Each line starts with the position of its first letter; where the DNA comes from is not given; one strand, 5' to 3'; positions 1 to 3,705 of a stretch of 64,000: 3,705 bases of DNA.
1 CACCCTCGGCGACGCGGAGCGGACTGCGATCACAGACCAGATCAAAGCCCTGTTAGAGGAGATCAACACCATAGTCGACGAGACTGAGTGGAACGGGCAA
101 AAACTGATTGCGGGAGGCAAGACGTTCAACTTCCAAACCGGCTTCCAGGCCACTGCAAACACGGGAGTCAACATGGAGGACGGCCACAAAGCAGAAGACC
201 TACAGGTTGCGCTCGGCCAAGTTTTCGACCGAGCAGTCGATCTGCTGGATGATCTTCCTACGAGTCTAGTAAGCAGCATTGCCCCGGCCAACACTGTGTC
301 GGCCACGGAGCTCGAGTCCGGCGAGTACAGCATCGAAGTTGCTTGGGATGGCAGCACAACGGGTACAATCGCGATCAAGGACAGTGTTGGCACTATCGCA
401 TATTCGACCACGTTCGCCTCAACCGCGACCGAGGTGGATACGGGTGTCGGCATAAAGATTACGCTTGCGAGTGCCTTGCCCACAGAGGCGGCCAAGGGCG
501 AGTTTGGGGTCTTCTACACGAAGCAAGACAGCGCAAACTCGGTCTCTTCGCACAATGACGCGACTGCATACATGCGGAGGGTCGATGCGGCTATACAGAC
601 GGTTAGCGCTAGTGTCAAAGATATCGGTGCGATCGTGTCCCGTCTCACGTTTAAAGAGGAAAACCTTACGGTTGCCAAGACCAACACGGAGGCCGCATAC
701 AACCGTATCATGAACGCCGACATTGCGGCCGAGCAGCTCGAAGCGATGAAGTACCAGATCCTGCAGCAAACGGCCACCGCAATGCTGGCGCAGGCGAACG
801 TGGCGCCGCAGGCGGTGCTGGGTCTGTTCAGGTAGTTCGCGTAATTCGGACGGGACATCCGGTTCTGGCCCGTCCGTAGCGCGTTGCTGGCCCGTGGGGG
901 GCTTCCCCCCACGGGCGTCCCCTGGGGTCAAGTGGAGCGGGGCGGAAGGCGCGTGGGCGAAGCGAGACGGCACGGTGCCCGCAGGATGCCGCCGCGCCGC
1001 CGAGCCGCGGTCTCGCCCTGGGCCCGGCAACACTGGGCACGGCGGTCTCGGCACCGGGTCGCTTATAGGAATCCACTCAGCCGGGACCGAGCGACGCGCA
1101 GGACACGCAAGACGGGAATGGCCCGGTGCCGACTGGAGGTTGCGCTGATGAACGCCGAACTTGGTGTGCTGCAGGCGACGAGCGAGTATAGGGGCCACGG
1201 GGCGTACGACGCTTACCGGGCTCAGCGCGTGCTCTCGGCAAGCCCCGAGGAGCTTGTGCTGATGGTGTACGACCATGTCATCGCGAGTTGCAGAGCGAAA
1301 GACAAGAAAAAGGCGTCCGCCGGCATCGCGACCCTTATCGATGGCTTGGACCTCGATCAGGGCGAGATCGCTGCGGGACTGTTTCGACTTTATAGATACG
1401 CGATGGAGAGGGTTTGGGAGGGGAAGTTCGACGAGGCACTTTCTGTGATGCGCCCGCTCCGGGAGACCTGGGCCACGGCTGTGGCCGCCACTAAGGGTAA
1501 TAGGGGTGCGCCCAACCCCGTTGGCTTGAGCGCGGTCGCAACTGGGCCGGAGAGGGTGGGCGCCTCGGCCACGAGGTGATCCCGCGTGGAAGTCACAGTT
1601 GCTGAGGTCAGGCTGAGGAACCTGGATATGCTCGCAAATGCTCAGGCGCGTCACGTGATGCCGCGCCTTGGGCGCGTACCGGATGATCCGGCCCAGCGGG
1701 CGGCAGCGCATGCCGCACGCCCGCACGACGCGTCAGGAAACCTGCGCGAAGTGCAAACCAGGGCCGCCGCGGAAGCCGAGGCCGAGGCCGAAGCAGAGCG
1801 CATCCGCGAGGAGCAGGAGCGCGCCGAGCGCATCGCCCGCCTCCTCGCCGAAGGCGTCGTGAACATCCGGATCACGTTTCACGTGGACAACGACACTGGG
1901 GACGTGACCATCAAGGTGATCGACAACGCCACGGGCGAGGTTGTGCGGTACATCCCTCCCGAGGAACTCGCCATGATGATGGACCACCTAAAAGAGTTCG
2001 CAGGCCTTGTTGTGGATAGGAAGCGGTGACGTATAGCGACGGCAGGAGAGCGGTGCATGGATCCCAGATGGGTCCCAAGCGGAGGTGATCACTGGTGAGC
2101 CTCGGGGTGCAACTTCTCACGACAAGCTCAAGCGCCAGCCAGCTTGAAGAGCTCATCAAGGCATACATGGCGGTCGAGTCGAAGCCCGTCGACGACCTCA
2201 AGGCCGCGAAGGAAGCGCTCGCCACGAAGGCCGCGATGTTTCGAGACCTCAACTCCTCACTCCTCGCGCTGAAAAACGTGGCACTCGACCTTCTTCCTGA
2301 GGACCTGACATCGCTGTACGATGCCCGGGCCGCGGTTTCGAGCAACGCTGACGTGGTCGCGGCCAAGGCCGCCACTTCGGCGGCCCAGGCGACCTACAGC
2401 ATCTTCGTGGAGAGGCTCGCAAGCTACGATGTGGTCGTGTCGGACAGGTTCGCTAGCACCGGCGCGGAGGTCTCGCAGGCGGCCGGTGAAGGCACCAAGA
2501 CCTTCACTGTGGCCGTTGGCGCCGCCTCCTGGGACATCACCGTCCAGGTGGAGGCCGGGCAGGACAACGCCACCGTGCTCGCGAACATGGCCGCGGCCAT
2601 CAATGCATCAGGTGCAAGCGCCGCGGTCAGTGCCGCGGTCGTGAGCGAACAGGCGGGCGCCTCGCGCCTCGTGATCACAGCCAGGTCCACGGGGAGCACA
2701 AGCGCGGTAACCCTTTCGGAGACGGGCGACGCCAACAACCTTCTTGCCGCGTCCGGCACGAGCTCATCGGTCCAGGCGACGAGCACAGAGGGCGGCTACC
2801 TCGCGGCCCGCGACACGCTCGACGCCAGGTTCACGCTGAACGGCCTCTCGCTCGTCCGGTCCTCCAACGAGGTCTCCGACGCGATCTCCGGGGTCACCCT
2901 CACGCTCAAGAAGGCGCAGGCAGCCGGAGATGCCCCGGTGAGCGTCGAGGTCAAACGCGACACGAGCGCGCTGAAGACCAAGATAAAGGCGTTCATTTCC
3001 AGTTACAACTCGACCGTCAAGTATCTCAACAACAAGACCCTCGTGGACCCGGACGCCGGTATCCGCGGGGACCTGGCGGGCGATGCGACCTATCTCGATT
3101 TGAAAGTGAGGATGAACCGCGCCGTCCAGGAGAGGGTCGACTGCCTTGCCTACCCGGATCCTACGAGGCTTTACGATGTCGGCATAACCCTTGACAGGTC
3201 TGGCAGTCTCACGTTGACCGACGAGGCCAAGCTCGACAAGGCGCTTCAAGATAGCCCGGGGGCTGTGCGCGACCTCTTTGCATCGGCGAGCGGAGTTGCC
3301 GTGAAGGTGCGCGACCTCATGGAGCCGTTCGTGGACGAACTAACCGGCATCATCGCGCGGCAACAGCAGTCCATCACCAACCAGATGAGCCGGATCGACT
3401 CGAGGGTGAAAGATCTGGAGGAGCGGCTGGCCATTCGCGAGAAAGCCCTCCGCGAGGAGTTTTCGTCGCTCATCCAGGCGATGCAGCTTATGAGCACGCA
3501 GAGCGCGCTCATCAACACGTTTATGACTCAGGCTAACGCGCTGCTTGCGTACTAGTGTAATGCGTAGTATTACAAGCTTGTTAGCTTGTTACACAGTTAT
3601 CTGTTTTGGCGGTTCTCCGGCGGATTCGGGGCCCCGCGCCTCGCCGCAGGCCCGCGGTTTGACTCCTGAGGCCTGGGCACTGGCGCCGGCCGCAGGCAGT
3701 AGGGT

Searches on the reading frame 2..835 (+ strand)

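Call 68: search_protein_families(library=pfam, max_evalue=0.00001, proteins=[window:2-835:+])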
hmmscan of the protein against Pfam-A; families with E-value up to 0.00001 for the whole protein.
window:2-835:+ (277 aa): 1 family
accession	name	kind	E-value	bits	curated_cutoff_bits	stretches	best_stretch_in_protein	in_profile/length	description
PF00700.27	Flagellin_C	-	2.4e-17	63.5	23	1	192-276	2-86/86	Bacterial flagellin C-terminal helical region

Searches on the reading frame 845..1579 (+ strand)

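Call 68: search_protein_families(library=pfam, max_evalue=0.00001, proteins=[window:845-1579:+])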
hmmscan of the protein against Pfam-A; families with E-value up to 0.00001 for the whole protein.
window:845-1579:+ (244 aa): 1 family
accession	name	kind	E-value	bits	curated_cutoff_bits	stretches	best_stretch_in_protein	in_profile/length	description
PF02561.19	FliS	-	1.3e-13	51.6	26.7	1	121-212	1-114/115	Flagellar protein FliS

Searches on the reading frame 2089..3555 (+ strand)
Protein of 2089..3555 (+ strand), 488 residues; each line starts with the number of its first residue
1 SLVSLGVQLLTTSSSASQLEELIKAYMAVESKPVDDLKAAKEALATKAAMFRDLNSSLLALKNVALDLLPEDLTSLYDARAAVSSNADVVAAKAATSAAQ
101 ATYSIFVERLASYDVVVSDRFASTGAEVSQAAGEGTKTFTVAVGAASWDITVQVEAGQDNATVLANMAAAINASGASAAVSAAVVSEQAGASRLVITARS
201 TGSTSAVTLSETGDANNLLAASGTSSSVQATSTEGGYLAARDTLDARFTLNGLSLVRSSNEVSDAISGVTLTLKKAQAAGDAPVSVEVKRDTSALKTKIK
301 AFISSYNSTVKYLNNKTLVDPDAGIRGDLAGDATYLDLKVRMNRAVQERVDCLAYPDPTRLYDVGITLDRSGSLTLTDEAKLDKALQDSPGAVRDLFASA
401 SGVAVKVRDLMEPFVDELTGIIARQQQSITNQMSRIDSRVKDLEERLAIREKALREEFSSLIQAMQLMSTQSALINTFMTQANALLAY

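Call 68: search_protein_families(library=pfam, max_evalue=0.00001, proteins=[window:2089-3555:+])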
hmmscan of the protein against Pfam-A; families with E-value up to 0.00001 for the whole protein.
window:2089-3555:+ (488 aa): 2 families
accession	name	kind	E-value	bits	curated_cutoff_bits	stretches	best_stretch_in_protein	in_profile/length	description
PF07195.17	FliD_C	-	3.6e-47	161.2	25.4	1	245-468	3-234/236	Flagellar hook-associated protein 2 C-terminus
PF02465.23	FliD_N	-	1.5e-15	58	24.8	1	18-112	4-95/97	Flagellar hook-associated protein 2 N-terminus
